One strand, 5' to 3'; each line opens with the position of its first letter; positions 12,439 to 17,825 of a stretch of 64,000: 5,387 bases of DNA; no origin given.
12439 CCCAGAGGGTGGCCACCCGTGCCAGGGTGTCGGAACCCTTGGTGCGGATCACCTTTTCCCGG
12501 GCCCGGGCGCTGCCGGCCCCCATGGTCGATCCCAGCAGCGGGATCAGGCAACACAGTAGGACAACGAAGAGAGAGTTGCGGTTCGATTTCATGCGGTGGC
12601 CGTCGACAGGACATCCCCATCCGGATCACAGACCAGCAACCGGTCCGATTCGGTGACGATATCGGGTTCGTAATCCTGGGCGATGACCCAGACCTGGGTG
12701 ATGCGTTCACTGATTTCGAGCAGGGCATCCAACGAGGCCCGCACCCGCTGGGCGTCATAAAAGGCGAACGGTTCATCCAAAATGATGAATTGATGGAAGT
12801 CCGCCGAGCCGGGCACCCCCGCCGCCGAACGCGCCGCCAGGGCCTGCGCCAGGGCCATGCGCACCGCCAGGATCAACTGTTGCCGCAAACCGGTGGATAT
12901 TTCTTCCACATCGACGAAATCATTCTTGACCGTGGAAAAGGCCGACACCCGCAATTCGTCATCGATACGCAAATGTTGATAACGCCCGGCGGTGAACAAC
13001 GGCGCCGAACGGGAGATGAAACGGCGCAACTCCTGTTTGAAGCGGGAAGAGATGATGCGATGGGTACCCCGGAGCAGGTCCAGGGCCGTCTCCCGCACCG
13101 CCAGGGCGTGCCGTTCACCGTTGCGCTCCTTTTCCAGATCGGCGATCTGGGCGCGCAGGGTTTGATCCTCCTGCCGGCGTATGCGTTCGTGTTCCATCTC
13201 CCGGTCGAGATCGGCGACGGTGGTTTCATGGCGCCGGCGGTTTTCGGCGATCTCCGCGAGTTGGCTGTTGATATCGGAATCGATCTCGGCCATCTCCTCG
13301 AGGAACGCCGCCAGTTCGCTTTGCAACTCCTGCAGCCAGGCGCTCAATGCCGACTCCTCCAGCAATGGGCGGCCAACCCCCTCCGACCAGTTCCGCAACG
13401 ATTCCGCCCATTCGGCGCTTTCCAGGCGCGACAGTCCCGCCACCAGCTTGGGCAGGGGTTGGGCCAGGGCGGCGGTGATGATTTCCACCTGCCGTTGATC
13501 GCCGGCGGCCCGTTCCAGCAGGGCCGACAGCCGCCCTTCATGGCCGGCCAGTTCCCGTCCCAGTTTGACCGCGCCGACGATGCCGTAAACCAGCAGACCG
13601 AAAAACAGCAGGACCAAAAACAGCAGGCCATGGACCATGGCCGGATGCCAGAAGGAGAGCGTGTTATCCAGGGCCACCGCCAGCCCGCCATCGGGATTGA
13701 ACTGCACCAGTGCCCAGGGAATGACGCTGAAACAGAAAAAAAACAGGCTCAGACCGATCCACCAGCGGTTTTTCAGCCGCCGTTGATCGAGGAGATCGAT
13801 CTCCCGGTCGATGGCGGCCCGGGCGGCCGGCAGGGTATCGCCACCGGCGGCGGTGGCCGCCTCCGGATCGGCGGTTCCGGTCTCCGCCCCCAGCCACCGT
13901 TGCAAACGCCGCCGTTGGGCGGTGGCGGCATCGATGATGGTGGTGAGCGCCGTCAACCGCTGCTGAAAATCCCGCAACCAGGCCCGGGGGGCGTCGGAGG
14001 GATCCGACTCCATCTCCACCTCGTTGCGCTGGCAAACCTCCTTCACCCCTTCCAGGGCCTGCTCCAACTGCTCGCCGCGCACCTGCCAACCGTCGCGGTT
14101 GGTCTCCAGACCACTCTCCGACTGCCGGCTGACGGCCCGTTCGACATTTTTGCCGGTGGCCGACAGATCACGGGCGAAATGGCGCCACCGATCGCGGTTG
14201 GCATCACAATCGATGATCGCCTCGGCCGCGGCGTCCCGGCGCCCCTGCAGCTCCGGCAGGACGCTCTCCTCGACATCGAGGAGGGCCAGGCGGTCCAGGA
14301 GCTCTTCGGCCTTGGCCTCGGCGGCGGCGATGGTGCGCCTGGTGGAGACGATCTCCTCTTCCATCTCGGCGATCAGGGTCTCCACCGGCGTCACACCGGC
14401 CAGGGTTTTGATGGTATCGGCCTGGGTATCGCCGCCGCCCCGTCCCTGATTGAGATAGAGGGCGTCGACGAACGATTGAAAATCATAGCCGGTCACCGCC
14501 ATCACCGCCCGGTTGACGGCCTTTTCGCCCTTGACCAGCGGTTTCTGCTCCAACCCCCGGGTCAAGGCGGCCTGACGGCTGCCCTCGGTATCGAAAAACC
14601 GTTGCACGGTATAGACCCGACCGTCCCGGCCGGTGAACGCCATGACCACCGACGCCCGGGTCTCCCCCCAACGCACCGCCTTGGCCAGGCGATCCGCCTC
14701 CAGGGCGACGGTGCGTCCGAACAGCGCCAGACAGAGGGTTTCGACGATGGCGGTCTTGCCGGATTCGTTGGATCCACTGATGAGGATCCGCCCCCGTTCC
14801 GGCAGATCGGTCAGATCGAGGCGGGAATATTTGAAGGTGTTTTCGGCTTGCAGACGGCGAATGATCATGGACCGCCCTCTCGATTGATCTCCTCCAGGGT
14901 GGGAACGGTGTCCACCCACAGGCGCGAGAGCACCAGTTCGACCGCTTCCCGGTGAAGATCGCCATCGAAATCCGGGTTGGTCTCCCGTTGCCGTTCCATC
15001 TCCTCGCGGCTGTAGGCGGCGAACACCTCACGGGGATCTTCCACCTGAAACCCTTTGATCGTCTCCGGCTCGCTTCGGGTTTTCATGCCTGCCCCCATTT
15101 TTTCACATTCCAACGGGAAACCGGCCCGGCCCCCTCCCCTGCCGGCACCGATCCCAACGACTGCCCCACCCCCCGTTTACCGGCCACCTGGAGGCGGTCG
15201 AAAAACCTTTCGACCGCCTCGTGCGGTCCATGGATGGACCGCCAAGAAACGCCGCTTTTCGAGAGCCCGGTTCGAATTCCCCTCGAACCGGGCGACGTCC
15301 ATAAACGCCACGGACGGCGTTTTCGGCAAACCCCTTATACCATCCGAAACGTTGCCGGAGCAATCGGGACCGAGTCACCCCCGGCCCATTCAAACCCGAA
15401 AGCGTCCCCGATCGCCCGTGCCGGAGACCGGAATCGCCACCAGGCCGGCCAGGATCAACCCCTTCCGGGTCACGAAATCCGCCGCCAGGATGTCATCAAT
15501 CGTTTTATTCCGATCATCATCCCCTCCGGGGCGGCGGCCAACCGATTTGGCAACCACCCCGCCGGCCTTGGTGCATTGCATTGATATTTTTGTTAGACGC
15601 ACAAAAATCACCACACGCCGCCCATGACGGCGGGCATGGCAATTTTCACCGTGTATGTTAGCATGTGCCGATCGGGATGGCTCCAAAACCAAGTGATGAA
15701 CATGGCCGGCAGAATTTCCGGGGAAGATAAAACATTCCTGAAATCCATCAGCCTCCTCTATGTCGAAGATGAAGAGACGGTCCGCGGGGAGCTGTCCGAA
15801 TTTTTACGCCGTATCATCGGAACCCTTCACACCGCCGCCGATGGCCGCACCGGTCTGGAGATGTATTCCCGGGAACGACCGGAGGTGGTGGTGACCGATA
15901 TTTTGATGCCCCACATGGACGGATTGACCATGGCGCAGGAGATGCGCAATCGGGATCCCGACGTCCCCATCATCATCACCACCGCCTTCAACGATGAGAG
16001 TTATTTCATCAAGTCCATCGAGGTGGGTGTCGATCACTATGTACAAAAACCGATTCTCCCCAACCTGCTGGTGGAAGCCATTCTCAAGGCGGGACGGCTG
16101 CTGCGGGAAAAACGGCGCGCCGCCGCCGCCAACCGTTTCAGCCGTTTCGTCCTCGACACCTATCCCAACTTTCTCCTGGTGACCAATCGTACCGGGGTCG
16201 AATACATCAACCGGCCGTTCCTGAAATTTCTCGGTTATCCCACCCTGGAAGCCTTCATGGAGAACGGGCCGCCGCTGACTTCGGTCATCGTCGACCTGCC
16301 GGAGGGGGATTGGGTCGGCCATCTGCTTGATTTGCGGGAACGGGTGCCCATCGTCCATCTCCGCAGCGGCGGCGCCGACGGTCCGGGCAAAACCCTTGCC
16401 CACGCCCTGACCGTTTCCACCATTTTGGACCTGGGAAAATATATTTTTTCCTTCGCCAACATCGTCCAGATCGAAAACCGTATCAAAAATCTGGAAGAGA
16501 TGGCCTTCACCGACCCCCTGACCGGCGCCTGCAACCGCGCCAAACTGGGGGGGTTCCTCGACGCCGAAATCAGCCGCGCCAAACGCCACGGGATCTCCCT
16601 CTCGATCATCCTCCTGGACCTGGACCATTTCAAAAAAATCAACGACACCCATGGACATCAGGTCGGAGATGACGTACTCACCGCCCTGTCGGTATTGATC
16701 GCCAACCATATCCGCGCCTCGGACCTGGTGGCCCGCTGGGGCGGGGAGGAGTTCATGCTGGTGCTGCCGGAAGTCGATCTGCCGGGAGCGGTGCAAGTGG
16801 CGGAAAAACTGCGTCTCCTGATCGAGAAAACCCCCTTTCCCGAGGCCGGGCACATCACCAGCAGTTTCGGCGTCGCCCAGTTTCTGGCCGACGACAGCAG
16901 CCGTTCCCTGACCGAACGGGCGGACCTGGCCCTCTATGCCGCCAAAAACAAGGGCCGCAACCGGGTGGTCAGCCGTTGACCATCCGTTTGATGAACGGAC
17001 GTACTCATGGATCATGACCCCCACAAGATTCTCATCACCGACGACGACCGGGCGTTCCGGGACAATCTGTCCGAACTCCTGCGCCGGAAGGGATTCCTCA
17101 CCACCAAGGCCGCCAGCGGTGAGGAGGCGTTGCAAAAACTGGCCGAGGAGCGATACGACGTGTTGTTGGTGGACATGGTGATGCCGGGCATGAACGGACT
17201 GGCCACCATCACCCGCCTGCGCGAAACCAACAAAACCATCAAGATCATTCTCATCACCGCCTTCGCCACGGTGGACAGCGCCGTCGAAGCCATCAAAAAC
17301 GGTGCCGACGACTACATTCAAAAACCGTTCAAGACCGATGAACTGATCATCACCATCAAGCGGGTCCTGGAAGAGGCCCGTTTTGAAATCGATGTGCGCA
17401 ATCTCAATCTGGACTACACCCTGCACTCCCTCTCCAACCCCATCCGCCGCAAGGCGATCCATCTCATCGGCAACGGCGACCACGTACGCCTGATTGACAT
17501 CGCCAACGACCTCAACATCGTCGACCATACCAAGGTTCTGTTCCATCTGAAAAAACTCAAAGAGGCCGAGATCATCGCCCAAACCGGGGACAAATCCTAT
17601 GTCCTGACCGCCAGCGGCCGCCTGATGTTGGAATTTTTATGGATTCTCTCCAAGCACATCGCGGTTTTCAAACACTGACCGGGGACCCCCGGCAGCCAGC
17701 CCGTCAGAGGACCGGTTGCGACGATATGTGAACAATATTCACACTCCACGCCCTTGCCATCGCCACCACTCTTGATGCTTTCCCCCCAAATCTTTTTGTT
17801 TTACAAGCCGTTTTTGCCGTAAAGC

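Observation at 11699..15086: Translationally coupled small protein, transmembrane SMC/Rad50-like ATPase and periplasmic PstS-like protein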

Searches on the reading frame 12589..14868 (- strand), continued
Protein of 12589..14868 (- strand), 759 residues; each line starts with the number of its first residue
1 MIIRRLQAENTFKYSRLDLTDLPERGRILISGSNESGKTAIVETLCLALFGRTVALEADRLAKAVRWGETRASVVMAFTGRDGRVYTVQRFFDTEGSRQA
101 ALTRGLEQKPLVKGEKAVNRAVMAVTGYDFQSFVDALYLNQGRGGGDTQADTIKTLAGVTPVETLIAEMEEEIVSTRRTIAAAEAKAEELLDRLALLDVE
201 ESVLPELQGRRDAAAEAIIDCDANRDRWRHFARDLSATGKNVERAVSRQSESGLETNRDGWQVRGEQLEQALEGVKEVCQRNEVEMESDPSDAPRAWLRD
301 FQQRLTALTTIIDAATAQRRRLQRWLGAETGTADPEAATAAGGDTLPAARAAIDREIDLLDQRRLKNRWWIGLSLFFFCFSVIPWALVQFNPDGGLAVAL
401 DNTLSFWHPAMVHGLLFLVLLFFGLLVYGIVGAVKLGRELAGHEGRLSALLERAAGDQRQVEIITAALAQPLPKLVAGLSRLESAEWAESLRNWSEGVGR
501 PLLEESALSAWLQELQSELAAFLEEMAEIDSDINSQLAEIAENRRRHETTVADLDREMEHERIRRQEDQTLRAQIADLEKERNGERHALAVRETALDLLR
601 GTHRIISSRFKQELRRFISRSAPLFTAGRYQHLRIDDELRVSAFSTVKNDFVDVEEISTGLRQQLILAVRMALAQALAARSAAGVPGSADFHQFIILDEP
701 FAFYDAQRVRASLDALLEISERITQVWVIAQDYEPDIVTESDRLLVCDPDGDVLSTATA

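Call 76: search_protein_families(library=pfam, proteins=[P0012, P0157, P0088, P0100, P0229, P0008], max_evalue=0.001)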
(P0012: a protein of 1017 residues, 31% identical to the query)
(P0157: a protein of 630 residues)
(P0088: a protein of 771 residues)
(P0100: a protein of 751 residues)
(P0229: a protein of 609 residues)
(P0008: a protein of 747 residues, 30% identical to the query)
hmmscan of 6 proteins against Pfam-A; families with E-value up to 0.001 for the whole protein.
P0012 (1017 aa): 5 families
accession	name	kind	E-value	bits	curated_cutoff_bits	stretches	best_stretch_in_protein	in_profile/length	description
PF13476.12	AAA_23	-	3.9e-10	41.2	27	1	6-168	1-164/201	AAA domain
PF02463.25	SMC_N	-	6.2e-10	39.3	40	1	4-982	2-197/220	RecF/RecN/SMC N terminal domain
PF13514.12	AAA_27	-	9.4e-06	25.8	22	1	3-98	2-92/206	AAA domain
PF13558.12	SbcC_Walker_B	-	1e-05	26.1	27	1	906-966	27-89/90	SbcC/RAD50-like, Walker B motif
PF13555.12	AAA_29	-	0.00093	19.3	27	0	11-53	8-50/61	P-loop containing region of AAA domain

P0157 (630 aa): 4 families
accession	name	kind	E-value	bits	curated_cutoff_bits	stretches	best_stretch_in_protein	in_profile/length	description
PF02463.25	SMC_N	-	3e-11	43.6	40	1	3-601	2-197/220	RecF/RecN/SMC N terminal domain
PF13476.12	AAA_23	-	8.7e-11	43.3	27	1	8-230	4-200/201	AAA domain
PF13558.12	SbcC_Walker_B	-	4.2e-05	24.2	27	1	535-586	33-88/90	SbcC/RAD50-like, Walker B motif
PF13304.12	AAA_21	-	7.7e-05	23.3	27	0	457-581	181-278/304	AAA domain, putative AbiEii toxin, Type IV TA system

P0088 (771 aa): 3 families
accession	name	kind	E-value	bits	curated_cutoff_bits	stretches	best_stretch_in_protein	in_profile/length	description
PF02463.25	SMC_N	-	4.5e-06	26.7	40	1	3-721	2-193/220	RecF/RecN/SMC N terminal domain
PF13476.12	AAA_23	-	6.5e-06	27.4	27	1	8-102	4-104/201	AAA domain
PF13558.12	SbcC_Walker_B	-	0.00068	20.3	27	0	659-710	34-88/90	SbcC/RAD50-like, Walker B motif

P0100 (751 aa): 3 families
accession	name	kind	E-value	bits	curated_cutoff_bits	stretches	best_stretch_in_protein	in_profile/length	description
PF13476.12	AAA_23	-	5.9e-10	40.5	27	1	8-94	4-98/201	AAA domain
PF02463.25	SMC_N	-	1.8e-08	34.6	40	1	3-728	2-201/220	RecF/RecN/SMC N terminal domain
PF13558.12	SbcC_Walker_B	-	0.00038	21.1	27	1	656-709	32-88/90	SbcC/RAD50-like, Walker B motif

P0229 (609 aa): 5 families
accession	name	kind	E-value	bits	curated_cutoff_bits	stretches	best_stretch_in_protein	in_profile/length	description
PF02463.25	SMC_N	-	2e-12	47.4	40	1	3-600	2-211/220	RecF/RecN/SMC N terminal domain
PF13476.12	AAA_23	-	5e-12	47.3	27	1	5-227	1-177/201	AAA domain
PF13175.12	AAA_15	-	3.9e-08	33.8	32.1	1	1-555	1-337/374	AAA ATPase domain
PF13514.12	AAA_27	-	6.8e-05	23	22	1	17-219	17-204/206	AAA domain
PF13555.12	AAA_29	-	0.0009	19.4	27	0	20-53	17-50/61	P-loop containing region of AAA domain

P0008 (747 aa): 2 families
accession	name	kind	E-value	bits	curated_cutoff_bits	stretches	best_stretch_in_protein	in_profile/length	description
PF13476.12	AAA_23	-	8.1e-15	56.4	27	1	6-224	2-191/201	AAA domain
PF02463.25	SMC_N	-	3.2e-06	27.2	40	1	3-720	2-196/220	RecF/RecN/SMC N terminal domain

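Call 80: find_related_loci(query=A1, collection=viral_contigs, flank=3000)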
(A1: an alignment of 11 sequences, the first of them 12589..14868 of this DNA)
Query A1 (759 aa) in viral_contigs; peptide patterns used: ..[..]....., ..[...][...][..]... (x = any residue, [..] = any of these).
64 stretches matched a pattern; 1 encode a relative of the query (tblastn E <= 1e-3); 1 distinct loci.
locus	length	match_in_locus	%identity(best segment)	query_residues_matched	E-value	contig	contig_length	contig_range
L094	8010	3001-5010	25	1-713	4e-7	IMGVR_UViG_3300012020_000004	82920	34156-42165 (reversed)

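Call 81: search_dna_similar(query=window:12589-14868:-, collection=plasmids, mode=protein, max_evalue=0.00001, max_rows=10)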
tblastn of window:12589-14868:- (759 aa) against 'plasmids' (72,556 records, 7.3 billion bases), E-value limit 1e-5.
No match.

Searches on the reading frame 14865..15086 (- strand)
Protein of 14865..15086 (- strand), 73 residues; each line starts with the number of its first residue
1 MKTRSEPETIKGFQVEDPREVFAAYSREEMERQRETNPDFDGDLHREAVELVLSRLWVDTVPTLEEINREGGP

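Call 3: search_protein_families(library=pfam, proteins=[window:14865-15086:-], max_evalue=0.1)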
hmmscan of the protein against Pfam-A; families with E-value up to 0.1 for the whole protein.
window:14865-15086:- (73 aa): 0 families

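Call 4: search_protein_families(library=ncbifam, proteins=[window:14865-15086:-], max_evalue=0.1)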
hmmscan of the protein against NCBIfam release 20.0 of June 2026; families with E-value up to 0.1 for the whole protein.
window:14865-15086:- (73 aa): 0 families

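Call 5: search_protein_families(library=padloc, proteins=[window:14865-15086:-], max_evalue=0.1)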
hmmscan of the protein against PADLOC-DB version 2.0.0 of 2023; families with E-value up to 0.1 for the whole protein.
window:14865-15086:- (73 aa): 0 families

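Call 30: find_homologous_proteins(query=A2, max_evalue=0.001)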
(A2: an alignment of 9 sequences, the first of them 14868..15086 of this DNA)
Query A2 (9 sequences) (73 aa, profile of the alignment): 73 proteins with E <= 0.001 among 5786 candidates.
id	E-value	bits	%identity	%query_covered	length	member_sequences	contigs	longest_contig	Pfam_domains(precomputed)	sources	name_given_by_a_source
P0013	3.0e-25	105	54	77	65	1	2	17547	-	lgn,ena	-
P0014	3.2e-25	105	64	62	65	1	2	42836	-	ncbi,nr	ncbi:MAG: hypothetical protein HQL90_15025 [Magnetococcales bacterium]|nr:hypothetical protein [Magn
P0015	7.4e-25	104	100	100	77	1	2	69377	-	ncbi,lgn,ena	-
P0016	1.7e-23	100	40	64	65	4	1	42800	-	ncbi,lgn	-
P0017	1.4e-22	97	54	96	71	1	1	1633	-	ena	-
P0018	1.8e-22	96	40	64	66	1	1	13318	-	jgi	-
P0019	1.5e-21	94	61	77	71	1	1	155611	-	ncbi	ncbi:MAG: hypothetical protein H7837_04635 [Magnetococcus sp. MYC-9]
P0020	3.9e-21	92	61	70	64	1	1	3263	-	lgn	-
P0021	1.5e-20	90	49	64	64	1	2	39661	-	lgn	-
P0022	1.9e-20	90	50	77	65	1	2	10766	-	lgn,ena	-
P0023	3.0e-20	89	58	71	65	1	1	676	-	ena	-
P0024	9.9e-20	88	43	77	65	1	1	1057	-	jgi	-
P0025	2.7e-19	86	59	77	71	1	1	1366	-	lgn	-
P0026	4.4e-19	86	61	60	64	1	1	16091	-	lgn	-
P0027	4.4e-19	86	65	99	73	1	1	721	-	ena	-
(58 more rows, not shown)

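Call 58: search_solved_structures(query=A5, max_evalue=10, show_alignments=2)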
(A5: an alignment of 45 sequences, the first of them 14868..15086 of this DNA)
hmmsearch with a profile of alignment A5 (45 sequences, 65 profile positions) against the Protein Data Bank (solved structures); distinct sequences matched with E-value up to 10: 4.
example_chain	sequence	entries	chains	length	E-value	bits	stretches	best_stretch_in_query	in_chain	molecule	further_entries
8f2u_N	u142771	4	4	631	0.17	14.8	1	9-37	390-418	Coiled-coil domain-containing protein 93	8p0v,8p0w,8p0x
8fl0_NZ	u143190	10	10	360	0.19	14.7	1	10-38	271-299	Coiled-coil domain-containing protein 86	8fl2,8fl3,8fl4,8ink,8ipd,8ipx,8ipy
8br8_LX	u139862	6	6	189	0.41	13.6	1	30-50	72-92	Ribosomal protein L24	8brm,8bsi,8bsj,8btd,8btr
6tmg_c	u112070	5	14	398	8.3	9.4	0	13-35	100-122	ATPTG1 | Cytochrome c1, heme protein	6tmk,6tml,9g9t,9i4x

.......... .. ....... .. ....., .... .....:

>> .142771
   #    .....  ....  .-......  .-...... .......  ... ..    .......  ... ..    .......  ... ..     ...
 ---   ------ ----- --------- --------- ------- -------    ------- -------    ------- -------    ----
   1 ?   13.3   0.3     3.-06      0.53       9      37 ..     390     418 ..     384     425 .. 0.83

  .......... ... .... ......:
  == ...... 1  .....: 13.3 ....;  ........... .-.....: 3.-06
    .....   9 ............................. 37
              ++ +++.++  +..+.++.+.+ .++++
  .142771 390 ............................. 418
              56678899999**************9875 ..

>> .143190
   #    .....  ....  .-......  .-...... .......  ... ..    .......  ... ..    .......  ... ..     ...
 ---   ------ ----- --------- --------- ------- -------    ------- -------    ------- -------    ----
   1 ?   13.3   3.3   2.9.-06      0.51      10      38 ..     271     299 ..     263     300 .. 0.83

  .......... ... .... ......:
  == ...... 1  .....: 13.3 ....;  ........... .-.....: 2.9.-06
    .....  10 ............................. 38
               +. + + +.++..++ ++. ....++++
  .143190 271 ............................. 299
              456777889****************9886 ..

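Call 61: predict_structure(alignment_id=A5)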
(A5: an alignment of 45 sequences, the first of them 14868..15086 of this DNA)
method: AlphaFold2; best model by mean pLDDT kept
length: 73 residues; sequences in the alignment: 45
mean_pLDDT: 76.8   pTM: 0.56
mean pLDDT of the five models: 76.8, 76.3, 76.0, 76.0, 75.1
residues with pLDDT >= 90: 33; 70-90: 9; 50-70: 25; < 50: 6
segments of 3 or more residues with pLDDT < 50: 1-3
pLDDT, mean of each block of 10 residues (from residue 1): 52 72 95 95 95 81 55 48
secondary structure, 60 per line:
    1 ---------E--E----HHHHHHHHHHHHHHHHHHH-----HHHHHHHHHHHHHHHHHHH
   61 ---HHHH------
elements in order: H18-36 H42-60 H64-67

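Call 64: fold_search(model_id=the predicted structure, library=pdb)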
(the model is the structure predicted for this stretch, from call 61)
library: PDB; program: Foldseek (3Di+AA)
matches with E <= 10: 13; with E <= 0.001: 0
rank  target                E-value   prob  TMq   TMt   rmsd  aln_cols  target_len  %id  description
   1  3f27_D                3.8e+00  0.11  0.28  0.28   7.5        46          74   24  Structure of Sox17 Bound to DNA (released 2009-04-07)
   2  9iaj_L                4.7e+00  0.20  0.35  0.13   3.6        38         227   21  Structure of cyclodipeptide synthase from Nocardia brasiliensis (Nbra-CDPS) in complex with RNA microhelices mimicking (released 2026-03-04)
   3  9bvd_F                5.7e+00  0.09  0.29  0.29   7.5        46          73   17  Crystal structure of SRY HMG box bound to DNA (released 2024-09-25)
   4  1wgf_MODEL_1_A        6.1e+00  0.09  0.34  0.28   8.2        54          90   20  Solution structure of the 4th HMG-box of mouse UBF1 (released 2004-11-28)
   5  3erm_A                6.5e+00  0.11  0.36  0.39   9.7        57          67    7  The crystal structure of a conserved protein with unknown function from Pseudomonas syringae pv. tomato str. DC3000 (released 2008-10-21)
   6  6l6y_D                6.5e+00  0.04  0.21  0.20   9.3        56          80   21  Crystal Structure of Pluripotency Reprogramming Factor Sox17 mutant (Sox17EK) HMG Domain bound to DNA (released 2020-11-04)
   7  1gt0_D                7.0e+00  0.09  0.28  0.26   4.6        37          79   19  Crystal structure of a POU/HMG/DNA ternary complex (released 2003-01-30)
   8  2yul_MODEL_1_A        7.0e+00  0.06  0.27  0.24   7.4        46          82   24  Solution structure of the HMG box of human Transcription factor SOX-17 (released 2008-04-08)
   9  6h8e_A                7.4e+00  0.09  0.37  0.45   7.1        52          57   19  Truncated derivative of the C-terminal domain of the TssA component of the type VI secretion system from Burkholderia  (released 2018-11-21)
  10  6nu2_z                8.0e+00  0.06  0.29  0.15   5.0        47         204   17  Structural insights into unique features of the human mitochondrial ribosome recycling (released 2019-04-17)
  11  9njb_B                8.5e+00  0.13  0.34  0.05   2.8        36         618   19  hPNPase RNA pre-catalytic state (released 2025-12-10)
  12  6hs6_D                8.5e+00  0.12  0.40  0.42   5.5        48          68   23  C-terminal domain of the TssA component of the type VI secretion system from Burkholderia cenocepacia (released 2018-11-21)
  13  6t7b_K                9.1e+00  0.03  0.20  0.19   8.2        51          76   20  Structure of human Sox2 transcription factor in complex with a nucleosome (released 2020-04-29)

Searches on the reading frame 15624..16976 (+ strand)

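Call 71: search_protein_families(library=pfam, proteins=[window:15624-16976:+], max_evalue=0.00001)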
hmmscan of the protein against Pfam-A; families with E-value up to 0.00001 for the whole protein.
window:15624-16976:+ (451 aa): 2 families
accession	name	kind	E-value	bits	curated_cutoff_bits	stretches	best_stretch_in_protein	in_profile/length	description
PF00990.26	GGDEF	-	8e-42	143.2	23.8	1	294-447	1-161/161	Diguanylate cyclase, GGDEF domain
PF00072.30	Response_reg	-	6.6e-25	87.9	30.2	1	45-153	2-110/111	Response regulator receiver domain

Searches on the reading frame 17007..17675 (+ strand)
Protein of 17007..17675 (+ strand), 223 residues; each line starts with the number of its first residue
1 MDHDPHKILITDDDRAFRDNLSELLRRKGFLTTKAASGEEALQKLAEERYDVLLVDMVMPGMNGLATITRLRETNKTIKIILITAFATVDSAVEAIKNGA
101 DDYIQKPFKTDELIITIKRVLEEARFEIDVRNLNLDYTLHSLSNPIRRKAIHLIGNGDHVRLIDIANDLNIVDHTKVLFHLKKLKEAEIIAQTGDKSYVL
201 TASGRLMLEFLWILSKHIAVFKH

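Call 71: search_protein_families(library=pfam, proteins=[window:17007-17675:+], max_evalue=0.00001)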
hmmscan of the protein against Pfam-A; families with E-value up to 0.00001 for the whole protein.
window:17007-17675:+ (223 aa): 1 family
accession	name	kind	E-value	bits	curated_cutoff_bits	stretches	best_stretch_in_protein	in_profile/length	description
PF00072.30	Response_reg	-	2.9e-32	111.6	30.2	1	8-117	1-110/111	Response regulator receiver domain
